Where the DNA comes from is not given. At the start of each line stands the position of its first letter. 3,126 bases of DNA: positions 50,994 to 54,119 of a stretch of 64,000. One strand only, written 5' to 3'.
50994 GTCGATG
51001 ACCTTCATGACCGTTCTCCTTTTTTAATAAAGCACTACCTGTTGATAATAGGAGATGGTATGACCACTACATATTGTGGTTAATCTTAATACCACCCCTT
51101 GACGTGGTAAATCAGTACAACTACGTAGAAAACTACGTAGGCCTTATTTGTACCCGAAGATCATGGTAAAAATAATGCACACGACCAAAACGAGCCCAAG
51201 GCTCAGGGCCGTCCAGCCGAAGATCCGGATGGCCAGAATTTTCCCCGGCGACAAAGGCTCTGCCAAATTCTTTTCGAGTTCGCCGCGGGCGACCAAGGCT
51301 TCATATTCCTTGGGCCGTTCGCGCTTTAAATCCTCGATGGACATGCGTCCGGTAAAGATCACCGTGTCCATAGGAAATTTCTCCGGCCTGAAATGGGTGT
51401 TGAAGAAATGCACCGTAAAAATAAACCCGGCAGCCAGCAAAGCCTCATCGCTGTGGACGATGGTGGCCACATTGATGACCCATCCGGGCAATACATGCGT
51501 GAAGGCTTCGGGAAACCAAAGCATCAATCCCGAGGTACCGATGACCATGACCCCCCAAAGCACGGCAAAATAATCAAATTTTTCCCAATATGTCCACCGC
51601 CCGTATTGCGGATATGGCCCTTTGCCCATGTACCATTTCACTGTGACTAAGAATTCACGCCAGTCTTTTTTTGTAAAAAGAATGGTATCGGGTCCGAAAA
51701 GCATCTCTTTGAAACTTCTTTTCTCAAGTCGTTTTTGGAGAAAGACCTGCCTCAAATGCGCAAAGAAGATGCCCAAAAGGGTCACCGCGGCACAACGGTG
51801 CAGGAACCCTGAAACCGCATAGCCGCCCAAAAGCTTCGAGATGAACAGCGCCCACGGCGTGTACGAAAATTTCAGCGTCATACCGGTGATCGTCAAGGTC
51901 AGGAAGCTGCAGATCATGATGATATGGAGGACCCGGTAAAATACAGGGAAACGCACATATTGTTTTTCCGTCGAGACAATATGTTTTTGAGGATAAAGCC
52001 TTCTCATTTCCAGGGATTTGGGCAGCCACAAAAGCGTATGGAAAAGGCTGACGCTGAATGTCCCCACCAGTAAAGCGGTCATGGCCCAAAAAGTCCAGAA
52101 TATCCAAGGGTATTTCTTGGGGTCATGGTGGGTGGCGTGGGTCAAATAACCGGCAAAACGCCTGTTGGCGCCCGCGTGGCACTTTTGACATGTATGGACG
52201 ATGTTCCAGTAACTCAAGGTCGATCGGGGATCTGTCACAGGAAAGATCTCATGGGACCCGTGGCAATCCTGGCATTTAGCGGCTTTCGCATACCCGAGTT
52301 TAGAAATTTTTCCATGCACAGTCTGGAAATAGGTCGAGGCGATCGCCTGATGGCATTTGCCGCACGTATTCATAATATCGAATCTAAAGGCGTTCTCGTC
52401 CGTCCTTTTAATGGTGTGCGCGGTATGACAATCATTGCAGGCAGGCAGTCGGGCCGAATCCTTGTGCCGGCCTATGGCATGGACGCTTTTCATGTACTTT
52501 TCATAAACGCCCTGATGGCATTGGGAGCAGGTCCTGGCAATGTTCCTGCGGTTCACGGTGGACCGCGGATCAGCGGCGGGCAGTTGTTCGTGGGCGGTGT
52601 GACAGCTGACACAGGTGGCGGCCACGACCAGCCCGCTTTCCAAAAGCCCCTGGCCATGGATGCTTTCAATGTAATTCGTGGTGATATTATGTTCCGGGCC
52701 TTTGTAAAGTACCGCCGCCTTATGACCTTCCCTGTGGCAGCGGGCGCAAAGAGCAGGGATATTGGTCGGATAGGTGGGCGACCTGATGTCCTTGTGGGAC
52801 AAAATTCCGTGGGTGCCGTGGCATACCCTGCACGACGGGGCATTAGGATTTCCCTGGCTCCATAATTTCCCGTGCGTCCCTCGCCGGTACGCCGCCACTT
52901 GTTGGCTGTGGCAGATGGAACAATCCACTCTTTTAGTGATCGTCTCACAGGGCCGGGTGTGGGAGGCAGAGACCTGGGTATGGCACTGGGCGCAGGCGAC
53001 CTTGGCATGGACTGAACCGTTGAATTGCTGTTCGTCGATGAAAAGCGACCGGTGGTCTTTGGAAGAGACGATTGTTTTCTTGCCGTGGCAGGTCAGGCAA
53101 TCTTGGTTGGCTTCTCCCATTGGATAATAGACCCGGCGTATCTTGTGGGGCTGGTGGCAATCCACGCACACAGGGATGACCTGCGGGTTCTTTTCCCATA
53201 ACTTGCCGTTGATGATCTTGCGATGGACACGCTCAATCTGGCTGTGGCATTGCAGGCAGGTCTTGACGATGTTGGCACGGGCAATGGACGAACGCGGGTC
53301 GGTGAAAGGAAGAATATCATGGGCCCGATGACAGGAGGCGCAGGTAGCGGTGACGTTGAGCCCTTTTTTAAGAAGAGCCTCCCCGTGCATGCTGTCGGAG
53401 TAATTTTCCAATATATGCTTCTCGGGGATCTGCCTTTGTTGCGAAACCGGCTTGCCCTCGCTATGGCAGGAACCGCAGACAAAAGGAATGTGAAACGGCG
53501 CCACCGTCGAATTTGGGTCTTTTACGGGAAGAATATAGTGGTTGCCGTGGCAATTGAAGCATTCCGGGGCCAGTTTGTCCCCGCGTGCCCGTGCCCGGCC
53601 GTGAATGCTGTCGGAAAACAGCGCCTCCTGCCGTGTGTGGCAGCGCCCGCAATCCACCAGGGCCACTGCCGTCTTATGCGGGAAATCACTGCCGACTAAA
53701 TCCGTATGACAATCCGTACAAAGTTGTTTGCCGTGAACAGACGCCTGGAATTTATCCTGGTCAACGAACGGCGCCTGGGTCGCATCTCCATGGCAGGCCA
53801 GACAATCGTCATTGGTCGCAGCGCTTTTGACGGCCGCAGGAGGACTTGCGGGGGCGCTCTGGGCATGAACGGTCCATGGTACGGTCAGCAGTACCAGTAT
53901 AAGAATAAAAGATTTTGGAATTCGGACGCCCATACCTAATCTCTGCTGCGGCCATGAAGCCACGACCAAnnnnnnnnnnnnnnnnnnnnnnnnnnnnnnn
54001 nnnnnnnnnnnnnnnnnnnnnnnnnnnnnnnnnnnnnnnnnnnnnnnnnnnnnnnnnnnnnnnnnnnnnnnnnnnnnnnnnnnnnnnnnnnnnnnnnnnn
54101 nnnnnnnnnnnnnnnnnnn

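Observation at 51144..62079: Compact porin-cytochrome EET locus in one operon with hemA and a receiver protein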

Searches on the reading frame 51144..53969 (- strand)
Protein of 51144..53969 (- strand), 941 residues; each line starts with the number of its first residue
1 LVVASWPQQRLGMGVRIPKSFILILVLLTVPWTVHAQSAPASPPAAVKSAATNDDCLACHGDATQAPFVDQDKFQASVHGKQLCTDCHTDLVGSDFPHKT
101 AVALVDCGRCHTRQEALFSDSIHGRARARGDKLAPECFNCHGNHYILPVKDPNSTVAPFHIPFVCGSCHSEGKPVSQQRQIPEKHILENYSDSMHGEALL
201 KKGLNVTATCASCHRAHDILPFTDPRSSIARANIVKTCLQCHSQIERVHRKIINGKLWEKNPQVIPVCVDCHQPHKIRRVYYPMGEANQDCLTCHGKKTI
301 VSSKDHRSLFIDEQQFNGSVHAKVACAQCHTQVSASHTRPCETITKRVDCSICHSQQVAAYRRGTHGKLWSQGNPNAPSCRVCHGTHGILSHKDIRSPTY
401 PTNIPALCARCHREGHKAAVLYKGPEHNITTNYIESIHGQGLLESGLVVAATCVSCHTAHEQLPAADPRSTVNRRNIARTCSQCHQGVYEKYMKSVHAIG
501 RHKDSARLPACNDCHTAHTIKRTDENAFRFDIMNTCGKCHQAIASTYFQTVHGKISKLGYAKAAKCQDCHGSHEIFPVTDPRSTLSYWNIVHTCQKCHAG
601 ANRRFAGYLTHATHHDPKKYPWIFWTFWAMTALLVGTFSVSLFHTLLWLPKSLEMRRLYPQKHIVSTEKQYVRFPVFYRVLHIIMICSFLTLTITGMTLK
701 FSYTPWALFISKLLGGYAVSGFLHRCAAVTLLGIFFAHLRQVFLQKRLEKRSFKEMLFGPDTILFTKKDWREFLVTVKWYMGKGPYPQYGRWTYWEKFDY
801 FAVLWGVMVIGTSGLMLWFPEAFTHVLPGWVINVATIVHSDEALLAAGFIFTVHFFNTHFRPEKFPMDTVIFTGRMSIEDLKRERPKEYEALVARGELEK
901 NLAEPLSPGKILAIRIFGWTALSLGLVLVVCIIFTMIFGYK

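Call 4: search_protein_families(library=pfam, proteins=[window:51144-53969:-], max_evalue=0.01)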
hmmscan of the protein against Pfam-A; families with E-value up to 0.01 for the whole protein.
window:51144-53969:- (941 aa): 6 families
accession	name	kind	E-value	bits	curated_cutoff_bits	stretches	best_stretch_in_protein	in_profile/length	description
PF14522.11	Cytochrome_C7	-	7.2e-24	83.8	24.8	7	235-295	13-66/67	Cytochrome c7 and related cytochrome c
PF14537.11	Cytochrom_c3_2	-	2e-22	79.9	25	2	510-598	8-78/79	Cytochrome c3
PF09699.15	Paired_CXXCH_1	-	4.4e-14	52.3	20.6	3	208-244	6-38/41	Doubled CXXCH motif (Paired_CXXCH_1)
PF02085.21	Cytochrom_CIII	-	2.2e-09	38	22.9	0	313-412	20-101/101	Class III cytochrome C family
PF01292.26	Ni_hydr_CYTB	-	6.5e-07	29.7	30.1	2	673-854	1-158/179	Prokaryotic cytochrome b561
PF00684.25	DnaJ_CXXCXGXG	-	3.6e-06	27.6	32.7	0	552-599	5-49/65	DnaJ central domain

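Call 5: search_protein_families(library=ncbifam, proteins=[window:51144-53969:-], max_evalue=0.01)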
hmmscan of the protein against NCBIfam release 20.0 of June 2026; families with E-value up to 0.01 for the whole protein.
window:51144-53969:- (941 aa): 12 families
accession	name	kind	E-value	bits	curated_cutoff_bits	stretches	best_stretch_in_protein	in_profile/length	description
TIGR03508.1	decahem_SO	subfamily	3.1e-27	95.7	192.2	4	283-489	65-252/258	DmsE family decaheme c-type cytochrome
NF041028.1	decahem_GSU2203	exception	2.7e-15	56.4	325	2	534-603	37-113/317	GSU2203 family decaheme c-type cytochrome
NF008659.0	PRK11659.1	equivalog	3.2e-08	33.5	184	0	106-247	48-172/188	cytochrome c nitrite reductase pentaheme subunit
TIGR04257.1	nanowire_3heme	domain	7.1e-08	32.5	40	0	114-173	11-62/75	c(7)-type cytochrome triheme domain-containing protein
TIGR01583.1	formate-DH-gamm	equivalog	1.6e-06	28.2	115.85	1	672-860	3-171/204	formate dehydrogenase subunit gamma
NF007906.0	PRK10617.1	equivalog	2.7e-06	27.4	349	0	228-277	47-96/200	cytochrome c-type protein NapC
TIGR03146.1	cyt_nit_nrfB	equivalog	0.00012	22.4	166.6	0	106-245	13-144/145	cytochrome c nitrite reductase pentaheme subunit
NF040968.1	FeS_ExtO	equivalog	0.00062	18.7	200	0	446-496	34-80/416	selenite/tellurite reduction operon b-type cytochrome iron-sulfur cluster-binding subunit ExtO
NF040967.1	cytc_ExtN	equivalog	0.00089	18.2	200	0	312-362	28-77/415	selenite/tellurite reduction operon c-type cytochrome ExtN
TIGR03153.1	cytochr_NrfH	equivalog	0.0026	17.8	134.2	0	445-488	97-136/138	cytochrome c nitrite reductase small subunit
TIGR02161.1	napC_nirT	subfamily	0.0081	16.1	310.6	1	229-277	39-87/185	periplasmic nitrate (or nitrite) reductase c-type cytochrome, NapC/NirT family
NF049875.1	NetB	exception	0.0096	15.8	380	1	99-246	67-199/211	Nrf-like electron transfer protein NetB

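Call 57: search_solved_structures(query=window:51144-53969:-, max_evalue=0.01)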
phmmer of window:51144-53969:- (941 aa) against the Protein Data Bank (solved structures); distinct sequences matched with E-value up to 0.01: 3.
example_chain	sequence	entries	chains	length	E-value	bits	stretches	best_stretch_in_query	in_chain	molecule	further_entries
6r2q_A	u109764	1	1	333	1.2e-08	36.6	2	236-414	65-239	Cystathionine beta-synthase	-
28pb_A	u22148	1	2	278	1.2e-07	33.3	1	290-367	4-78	Cytochrome c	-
2ozy_A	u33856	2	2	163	0.0024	19.1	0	204-283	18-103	Cytochrome c-type protein nrfB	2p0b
